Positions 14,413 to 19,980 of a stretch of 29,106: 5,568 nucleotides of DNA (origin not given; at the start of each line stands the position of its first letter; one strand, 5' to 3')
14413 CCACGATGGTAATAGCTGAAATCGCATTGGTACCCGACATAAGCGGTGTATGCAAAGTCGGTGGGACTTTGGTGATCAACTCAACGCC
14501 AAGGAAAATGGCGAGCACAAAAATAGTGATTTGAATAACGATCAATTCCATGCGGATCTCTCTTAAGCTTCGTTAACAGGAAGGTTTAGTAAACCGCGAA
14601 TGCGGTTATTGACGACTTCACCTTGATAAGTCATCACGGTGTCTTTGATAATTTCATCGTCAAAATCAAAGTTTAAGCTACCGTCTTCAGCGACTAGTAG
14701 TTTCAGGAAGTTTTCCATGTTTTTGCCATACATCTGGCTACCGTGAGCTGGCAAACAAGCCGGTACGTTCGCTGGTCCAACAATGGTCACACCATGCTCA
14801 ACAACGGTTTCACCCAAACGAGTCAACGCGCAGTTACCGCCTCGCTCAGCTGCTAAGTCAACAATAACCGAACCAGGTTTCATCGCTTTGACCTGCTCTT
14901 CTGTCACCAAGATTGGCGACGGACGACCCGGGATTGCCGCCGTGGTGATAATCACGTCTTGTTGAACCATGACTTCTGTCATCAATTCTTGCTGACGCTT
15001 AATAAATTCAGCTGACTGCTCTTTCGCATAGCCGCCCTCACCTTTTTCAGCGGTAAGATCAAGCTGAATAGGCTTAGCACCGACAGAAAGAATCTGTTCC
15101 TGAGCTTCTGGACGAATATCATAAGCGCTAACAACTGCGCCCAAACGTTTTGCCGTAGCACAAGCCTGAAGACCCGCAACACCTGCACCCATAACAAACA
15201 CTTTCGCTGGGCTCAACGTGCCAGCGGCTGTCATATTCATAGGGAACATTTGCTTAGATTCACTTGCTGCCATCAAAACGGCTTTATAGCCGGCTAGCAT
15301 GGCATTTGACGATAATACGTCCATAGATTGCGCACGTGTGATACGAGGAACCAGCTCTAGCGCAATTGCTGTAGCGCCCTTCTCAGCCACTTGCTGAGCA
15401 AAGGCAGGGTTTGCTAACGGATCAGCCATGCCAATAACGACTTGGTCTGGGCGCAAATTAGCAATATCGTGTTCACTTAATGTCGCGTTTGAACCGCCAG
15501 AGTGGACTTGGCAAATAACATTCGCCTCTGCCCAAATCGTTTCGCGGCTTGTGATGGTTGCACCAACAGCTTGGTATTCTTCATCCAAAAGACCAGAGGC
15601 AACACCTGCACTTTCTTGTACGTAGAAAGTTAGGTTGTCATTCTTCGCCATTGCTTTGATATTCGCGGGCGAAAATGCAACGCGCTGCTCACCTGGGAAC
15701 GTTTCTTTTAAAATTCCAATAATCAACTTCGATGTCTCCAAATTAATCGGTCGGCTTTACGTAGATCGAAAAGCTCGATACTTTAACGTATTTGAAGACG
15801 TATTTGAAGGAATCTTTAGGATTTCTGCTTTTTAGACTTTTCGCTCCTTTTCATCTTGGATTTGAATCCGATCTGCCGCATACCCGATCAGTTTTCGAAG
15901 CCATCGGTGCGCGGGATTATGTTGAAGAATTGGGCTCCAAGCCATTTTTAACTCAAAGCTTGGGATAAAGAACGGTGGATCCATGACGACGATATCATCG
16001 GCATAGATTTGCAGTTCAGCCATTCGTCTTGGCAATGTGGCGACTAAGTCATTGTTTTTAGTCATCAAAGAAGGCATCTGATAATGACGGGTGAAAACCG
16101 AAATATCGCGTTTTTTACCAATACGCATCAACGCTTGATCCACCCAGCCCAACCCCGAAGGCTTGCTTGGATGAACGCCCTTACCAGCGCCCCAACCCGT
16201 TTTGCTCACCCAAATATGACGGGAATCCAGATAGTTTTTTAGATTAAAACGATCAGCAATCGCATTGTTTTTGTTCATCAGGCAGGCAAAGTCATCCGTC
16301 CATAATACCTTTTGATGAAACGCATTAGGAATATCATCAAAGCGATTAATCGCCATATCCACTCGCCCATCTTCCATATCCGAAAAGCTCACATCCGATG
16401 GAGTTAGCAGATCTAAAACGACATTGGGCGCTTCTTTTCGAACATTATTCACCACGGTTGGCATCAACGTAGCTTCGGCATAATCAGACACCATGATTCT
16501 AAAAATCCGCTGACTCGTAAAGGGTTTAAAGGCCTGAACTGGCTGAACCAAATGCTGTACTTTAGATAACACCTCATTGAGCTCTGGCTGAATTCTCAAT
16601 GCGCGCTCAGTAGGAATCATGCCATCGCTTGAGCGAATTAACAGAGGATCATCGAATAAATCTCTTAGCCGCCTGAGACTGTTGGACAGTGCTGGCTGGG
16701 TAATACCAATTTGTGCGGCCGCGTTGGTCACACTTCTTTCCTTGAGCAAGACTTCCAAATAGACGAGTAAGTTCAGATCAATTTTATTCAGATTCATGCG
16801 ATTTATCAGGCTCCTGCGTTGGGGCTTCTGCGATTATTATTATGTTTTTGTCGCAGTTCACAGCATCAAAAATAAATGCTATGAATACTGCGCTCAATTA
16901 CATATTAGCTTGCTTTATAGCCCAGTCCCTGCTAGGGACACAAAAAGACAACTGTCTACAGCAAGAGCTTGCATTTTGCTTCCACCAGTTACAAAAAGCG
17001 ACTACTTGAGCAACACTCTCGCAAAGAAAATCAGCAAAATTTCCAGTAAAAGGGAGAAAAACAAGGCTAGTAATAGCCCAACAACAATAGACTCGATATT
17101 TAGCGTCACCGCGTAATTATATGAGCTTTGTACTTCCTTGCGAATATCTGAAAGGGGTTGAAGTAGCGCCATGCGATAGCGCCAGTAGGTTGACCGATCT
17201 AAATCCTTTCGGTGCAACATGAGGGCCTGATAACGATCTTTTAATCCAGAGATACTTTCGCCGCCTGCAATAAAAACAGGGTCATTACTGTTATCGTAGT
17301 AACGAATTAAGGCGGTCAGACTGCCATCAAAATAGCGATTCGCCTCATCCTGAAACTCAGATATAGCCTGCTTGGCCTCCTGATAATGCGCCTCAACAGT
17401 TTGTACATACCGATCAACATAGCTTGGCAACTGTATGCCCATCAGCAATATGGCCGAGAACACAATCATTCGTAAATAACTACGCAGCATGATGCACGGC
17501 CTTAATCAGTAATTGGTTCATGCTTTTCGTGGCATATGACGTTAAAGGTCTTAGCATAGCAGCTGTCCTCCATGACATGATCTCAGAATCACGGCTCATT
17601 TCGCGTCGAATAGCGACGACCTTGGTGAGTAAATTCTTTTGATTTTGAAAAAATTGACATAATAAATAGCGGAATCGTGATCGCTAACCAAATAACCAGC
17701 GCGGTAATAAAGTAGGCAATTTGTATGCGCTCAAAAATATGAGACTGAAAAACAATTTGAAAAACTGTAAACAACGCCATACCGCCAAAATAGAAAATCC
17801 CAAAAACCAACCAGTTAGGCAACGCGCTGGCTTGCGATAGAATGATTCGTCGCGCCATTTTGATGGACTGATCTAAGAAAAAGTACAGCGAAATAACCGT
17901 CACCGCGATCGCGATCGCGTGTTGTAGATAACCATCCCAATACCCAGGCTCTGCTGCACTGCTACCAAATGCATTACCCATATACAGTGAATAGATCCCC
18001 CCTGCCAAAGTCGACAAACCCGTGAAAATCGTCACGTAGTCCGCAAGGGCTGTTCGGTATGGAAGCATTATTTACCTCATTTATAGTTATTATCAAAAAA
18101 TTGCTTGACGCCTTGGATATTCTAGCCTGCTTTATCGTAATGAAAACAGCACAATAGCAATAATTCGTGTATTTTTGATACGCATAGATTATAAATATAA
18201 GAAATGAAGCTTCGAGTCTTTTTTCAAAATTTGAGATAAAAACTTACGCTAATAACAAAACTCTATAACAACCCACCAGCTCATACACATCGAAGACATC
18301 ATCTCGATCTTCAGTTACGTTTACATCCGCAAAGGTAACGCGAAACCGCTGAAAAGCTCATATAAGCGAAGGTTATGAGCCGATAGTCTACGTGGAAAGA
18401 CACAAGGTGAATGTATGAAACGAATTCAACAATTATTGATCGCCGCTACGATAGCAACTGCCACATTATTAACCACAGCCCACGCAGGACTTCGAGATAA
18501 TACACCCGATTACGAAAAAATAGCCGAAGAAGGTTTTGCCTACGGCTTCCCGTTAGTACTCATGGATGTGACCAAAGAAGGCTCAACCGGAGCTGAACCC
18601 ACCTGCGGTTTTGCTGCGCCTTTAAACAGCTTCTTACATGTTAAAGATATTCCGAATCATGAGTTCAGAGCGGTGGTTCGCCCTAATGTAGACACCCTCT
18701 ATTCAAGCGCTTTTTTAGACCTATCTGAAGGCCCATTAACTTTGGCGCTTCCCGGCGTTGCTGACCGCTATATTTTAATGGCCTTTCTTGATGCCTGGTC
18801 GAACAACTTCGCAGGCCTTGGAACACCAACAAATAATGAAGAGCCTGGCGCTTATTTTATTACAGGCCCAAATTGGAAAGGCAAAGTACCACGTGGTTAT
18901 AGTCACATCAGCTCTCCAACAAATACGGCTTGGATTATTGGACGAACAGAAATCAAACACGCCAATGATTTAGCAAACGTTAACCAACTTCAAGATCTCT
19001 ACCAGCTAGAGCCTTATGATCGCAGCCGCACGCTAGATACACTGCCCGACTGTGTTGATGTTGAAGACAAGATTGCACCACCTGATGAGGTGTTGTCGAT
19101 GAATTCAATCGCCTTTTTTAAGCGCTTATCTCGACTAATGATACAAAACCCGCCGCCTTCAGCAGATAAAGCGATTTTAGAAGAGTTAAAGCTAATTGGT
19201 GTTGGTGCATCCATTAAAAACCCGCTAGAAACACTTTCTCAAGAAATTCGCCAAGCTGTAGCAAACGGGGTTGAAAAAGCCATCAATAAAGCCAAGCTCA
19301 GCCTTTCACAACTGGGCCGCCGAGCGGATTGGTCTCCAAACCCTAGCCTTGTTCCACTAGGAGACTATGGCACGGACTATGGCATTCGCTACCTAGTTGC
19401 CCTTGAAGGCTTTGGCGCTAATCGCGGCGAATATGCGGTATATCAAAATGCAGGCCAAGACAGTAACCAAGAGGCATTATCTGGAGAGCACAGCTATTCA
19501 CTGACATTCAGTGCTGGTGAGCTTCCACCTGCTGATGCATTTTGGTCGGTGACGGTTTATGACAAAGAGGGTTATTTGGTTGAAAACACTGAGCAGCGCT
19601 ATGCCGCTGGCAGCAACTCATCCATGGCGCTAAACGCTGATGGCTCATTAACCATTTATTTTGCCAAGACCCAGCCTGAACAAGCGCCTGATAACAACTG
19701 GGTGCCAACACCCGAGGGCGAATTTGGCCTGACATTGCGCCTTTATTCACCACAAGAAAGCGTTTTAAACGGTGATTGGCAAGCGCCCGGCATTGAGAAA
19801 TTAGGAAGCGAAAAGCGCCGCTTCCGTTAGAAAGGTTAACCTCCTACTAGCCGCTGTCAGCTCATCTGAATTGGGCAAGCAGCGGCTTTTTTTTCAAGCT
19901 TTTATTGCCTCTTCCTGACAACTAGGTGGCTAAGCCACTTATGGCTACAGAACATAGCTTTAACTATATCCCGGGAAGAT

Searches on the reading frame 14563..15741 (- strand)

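Call 15: search_protein_families(library=pfam, proteins=[window:14563-15741:-], max_evalue=0.001)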
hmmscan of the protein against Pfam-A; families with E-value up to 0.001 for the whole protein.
window:14563-15741:- (392 aa): 3 families
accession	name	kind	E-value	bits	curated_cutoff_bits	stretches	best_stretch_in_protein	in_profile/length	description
PF01262.27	AlaDh_PNT_C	-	8.2e-65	218.7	23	1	154-378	1-213/214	Alanine dehydrogenase/PNT, C-terminal domain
PF05222.21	AlaDh_PNT_N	-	1.8e-34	119.3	30.4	1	9-150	1-136/136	Alanine dehydrogenase/PNT, N-terminal domain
PF02826.25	2-Hacid_dh_C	-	2.4e-05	24.2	25.1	0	168-228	26-86/178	D-isomer specific 2-hydroxyacid dehydrogenase, NAD binding domain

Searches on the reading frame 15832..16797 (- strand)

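Call 15: search_protein_families(library=pfam, proteins=[window:15832-16797:-], max_evalue=0.001)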
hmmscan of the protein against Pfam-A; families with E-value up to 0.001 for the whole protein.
window:15832-16797:- (321 aa): 2 families
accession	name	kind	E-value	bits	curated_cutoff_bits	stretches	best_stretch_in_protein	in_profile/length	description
PF00126.33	HTH_1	-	7.3e-15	55.1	26.6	1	8-66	1-59/60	Bacterial regulatory helix-turn-helix protein, lysR family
PF03466.25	LysR_substrate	-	2.2e-13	50.5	28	1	97-304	6-204/209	LysR substrate binding domain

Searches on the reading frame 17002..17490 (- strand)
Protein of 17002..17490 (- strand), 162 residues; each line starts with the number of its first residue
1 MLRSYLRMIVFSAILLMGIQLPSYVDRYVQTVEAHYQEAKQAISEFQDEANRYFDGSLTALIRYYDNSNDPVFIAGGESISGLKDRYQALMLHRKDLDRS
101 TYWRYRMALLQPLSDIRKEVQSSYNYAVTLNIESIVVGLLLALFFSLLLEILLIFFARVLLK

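Call 15: search_protein_families(library=pfam, proteins=[window:17002-17490:-], max_evalue=0.001)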
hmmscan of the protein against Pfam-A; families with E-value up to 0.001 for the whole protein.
window:17002-17490:- (162 aa): 1 family
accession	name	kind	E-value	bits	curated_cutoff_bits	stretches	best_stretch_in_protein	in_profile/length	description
PF11157.13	DUF2937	-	5.4e-41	140.5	25.3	1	2-158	1-158/162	Protein of unknown function (DUF2937)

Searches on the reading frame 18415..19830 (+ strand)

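Call 15: search_protein_families(library=pfam, proteins=[window:18415-19830:+], max_evalue=0.001)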
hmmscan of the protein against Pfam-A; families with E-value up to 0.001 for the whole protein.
window:18415-19830:+ (471 aa): 2 families
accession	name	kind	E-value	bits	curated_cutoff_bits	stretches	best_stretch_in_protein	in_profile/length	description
PF06863.17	DUF1254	-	8.1e-46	156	22.2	1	71-200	2-133/133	Protein of unknown function (DUF1254)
PF06742.16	DUF1214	-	1.2e-34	119.6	25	1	341-448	2-112/112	Protein of unknown function (DUF1214)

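Call 78: search_protein_families(library=ncbifam, proteins=[window:18415-19830:+], max_evalue=0.001)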
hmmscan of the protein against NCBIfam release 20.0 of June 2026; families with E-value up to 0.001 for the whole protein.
window:18415-19830:+ (471 aa): 0 families
